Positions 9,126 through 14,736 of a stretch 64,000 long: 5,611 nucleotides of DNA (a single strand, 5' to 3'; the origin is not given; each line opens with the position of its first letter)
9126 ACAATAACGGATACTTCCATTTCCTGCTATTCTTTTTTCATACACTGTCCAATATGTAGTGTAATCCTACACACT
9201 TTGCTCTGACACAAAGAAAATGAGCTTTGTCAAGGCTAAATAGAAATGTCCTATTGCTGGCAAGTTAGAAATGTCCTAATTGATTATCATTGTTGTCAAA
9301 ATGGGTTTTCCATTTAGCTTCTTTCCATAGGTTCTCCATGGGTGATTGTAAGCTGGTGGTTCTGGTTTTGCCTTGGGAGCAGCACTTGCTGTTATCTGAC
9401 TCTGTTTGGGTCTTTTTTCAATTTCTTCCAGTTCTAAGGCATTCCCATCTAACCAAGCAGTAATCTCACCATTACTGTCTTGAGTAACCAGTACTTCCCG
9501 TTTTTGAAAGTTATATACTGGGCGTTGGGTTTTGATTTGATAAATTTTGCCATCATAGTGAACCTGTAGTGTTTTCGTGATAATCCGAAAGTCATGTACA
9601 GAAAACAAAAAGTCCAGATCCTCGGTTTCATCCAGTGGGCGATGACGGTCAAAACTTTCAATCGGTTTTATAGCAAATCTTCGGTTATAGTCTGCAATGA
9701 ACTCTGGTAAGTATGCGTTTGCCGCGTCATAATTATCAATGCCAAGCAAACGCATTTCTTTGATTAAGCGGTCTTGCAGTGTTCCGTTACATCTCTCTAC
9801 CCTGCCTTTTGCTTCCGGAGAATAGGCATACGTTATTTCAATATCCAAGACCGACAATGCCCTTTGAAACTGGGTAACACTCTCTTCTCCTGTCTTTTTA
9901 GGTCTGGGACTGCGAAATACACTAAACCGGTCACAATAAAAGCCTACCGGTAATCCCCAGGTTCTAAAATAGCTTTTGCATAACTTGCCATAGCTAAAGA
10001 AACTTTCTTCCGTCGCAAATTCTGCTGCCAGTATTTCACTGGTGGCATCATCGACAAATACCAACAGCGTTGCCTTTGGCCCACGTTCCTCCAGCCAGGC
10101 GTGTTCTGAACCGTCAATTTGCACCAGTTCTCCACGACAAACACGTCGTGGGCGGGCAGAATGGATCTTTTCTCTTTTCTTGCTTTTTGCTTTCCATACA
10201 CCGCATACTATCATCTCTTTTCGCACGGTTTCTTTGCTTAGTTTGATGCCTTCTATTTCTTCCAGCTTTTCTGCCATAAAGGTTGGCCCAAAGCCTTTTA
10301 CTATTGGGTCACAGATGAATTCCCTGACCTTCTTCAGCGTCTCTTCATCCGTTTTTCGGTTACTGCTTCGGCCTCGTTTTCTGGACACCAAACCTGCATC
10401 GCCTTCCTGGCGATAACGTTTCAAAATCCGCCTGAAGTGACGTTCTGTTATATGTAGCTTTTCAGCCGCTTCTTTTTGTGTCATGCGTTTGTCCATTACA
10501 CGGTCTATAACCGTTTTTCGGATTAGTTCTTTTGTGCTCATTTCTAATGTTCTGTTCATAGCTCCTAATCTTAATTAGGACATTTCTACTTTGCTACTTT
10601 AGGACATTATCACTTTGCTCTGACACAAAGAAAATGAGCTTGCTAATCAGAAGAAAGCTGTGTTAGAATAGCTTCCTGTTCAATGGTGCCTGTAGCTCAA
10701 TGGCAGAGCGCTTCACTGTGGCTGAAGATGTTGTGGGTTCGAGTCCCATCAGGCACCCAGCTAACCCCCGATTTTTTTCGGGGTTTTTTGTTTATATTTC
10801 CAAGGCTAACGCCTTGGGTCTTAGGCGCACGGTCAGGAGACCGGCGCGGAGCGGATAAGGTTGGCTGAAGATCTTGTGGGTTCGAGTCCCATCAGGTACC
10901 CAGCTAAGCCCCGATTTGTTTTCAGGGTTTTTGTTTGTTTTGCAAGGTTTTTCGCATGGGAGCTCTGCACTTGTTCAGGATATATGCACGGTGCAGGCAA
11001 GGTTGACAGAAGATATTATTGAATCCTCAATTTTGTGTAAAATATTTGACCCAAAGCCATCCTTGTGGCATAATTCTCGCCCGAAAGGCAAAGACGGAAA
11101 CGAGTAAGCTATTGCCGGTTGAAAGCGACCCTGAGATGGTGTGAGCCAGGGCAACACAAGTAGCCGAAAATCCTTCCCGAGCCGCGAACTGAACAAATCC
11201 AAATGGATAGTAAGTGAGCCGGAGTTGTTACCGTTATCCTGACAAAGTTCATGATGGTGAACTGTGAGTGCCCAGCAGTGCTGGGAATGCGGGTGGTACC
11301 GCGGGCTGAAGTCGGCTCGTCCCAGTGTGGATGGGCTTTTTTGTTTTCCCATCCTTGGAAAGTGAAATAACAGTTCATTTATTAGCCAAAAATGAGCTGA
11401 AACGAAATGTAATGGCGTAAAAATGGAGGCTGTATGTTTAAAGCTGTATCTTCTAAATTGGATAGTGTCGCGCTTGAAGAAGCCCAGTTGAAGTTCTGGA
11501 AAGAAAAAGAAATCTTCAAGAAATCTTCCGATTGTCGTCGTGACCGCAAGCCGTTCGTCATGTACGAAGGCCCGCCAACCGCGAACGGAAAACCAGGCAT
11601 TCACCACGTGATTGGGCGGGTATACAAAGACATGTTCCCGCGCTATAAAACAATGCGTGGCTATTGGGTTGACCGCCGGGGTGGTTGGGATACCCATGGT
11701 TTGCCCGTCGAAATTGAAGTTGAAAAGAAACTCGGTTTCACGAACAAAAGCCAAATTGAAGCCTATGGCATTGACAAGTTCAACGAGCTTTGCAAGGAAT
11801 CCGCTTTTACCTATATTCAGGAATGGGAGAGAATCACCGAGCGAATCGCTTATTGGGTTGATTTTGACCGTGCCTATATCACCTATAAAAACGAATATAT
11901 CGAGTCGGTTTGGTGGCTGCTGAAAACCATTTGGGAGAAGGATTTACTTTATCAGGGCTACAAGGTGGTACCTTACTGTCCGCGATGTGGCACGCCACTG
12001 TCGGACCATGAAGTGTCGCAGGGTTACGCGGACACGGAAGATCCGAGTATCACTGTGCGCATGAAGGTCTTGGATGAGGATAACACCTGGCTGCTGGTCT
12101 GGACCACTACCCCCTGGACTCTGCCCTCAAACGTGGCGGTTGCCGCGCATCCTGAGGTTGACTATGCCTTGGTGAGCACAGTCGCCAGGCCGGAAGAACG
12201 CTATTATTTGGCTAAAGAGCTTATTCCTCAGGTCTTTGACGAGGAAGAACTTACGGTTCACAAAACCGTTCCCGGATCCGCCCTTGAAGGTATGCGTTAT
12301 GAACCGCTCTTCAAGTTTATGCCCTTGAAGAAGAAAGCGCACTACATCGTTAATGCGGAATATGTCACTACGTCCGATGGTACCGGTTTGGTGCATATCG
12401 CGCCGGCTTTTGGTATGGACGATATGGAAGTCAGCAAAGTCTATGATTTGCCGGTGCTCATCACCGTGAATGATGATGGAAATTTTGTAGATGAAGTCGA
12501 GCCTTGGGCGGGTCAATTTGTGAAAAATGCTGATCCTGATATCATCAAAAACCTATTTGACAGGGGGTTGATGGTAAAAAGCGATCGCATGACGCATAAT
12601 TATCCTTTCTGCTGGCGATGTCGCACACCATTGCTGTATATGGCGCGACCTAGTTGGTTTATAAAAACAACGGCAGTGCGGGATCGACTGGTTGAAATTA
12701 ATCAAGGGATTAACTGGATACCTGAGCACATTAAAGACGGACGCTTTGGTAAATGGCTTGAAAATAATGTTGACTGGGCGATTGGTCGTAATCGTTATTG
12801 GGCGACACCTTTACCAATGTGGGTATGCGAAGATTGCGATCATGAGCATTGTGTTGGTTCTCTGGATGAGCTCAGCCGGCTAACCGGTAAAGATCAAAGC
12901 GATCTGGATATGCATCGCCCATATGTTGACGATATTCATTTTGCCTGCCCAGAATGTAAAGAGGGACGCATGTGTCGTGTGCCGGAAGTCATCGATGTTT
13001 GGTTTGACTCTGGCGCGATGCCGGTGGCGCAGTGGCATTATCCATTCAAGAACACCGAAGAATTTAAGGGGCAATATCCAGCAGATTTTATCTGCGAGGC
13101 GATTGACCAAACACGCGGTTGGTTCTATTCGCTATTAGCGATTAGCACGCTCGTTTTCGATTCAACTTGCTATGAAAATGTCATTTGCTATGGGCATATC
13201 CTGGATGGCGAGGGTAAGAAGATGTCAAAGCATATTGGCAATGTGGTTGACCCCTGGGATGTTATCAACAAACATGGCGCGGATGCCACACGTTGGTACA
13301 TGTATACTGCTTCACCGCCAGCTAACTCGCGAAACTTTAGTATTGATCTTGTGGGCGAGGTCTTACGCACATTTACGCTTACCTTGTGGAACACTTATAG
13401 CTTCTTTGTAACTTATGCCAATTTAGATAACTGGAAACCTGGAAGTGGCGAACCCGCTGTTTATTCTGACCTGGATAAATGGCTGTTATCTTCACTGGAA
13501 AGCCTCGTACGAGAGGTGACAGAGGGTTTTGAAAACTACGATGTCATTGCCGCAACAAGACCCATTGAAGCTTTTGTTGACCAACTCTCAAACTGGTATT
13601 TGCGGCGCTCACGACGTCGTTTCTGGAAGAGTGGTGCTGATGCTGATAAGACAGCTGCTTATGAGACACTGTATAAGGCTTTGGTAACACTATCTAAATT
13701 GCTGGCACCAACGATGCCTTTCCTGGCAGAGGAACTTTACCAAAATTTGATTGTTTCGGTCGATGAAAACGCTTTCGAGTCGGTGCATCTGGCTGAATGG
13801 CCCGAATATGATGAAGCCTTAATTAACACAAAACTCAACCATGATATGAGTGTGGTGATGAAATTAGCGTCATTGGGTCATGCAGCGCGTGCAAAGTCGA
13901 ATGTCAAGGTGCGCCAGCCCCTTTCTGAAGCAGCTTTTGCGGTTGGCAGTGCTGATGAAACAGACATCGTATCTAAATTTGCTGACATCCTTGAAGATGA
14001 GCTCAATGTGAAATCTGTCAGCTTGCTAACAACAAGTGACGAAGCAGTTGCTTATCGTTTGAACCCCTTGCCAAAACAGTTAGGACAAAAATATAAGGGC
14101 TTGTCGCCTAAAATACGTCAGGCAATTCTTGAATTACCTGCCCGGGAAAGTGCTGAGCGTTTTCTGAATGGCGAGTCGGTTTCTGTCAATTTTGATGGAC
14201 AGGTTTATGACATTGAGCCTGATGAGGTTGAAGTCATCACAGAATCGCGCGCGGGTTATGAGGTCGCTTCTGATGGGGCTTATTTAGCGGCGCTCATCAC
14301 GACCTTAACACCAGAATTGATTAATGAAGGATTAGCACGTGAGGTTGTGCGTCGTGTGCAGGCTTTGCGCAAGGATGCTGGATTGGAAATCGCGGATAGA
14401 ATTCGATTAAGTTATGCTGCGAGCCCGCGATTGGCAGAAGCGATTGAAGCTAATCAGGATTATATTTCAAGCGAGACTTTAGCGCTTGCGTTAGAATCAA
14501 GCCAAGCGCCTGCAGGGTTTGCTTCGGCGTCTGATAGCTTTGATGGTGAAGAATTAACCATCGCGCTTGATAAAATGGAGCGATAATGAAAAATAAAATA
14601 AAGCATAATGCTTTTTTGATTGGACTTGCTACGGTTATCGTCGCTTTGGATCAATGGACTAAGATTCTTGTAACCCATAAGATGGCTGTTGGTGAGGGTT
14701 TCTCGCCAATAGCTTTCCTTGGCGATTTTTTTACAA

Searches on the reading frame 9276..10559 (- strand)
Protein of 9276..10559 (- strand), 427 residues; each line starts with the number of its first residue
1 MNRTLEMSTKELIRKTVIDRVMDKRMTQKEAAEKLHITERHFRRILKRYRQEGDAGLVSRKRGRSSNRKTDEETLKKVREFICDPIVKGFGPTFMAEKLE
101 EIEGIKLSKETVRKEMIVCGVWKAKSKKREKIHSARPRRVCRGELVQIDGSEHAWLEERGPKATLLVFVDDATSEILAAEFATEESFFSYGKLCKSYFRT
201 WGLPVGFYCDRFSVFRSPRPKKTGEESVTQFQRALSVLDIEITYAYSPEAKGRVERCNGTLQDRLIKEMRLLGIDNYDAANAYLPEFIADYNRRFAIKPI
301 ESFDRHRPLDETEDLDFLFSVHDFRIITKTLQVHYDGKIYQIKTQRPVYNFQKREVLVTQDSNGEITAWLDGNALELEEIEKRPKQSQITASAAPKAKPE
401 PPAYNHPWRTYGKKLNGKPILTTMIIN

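Call 78: search_protein_families(library=pfam, proteins=[window:9276-10559:-], max_evalue=0.00001)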
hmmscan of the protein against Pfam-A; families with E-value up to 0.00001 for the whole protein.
window:9276-10559:- (427 aa): 5 families
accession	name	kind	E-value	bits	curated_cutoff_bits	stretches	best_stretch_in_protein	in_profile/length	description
PF13565.12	HTH_32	-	3.1e-12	47.3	33.7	1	43-114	3-71/73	Homeodomain-like domain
PF13518.12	HTH_28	-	9.7e-12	45.2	25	1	14-64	2-51/52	Helix-turn-helix domain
PF13551.12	HTH_29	-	3.4e-11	43.5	28.1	1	14-74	1-62/64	Winged helix-turn helix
PF13384.12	HTH_23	-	3e-10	40.1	24.6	1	9-57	2-49/50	Homeodomain-like domain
PF13683.12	rve_3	-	8.9e-06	25.8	26.5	0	240-293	5-55/67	Integrase core domain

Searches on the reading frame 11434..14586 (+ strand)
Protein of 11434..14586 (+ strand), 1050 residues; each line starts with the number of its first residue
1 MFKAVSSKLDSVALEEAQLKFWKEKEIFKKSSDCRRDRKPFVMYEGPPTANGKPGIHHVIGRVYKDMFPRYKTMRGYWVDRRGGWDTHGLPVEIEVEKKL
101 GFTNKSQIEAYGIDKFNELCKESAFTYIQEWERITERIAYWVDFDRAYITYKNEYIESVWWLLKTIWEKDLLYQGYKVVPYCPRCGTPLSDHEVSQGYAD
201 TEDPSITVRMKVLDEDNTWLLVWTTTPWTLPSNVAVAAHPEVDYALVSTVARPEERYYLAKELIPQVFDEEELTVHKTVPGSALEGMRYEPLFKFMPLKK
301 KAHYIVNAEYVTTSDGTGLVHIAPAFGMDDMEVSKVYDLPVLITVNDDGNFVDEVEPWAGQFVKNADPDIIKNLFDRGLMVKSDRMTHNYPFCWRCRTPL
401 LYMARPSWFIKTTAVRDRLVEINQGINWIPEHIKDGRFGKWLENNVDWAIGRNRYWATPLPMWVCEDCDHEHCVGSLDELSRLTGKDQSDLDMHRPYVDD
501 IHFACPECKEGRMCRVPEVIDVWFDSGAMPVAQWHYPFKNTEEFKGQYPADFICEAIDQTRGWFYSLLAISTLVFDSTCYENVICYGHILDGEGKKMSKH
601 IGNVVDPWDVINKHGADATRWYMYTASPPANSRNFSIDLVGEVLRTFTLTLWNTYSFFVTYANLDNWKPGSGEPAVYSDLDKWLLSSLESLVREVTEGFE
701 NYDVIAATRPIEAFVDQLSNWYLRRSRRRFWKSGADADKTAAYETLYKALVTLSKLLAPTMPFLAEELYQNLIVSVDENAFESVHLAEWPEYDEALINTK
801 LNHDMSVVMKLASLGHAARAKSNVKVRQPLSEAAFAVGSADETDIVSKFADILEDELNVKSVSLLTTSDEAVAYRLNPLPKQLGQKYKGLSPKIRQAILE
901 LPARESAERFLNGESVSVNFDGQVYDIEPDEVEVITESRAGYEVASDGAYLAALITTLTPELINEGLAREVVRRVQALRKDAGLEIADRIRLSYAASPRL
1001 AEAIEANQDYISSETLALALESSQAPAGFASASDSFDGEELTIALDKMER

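Call 78: search_protein_families(library=pfam, proteins=[window:11434-14586:+], max_evalue=0.00001)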
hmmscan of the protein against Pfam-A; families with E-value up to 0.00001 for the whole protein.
window:11434-14586:+ (1050 aa): 4 families
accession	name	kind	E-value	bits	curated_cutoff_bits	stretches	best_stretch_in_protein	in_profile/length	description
PF00133.28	tRNA-synt_1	-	5.3e-124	414.6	22.7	1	19-629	3-407/414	tRNA synthetases class I (I, L, M and V)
PF19302.4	DUF5915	-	8.7e-44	149.8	27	1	851-1047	2-194/195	Domain of unknown function (DUF5915)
PF08264.19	Anticodon_1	-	4e-34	118.1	25.1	1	681-832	1-146/148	Anticodon-binding domain of tRNA ligase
PF09334.17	tRNA-synt_1g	-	2.6e-14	53.2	20.1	1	49-195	9-136/391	tRNA synthetases class I (M)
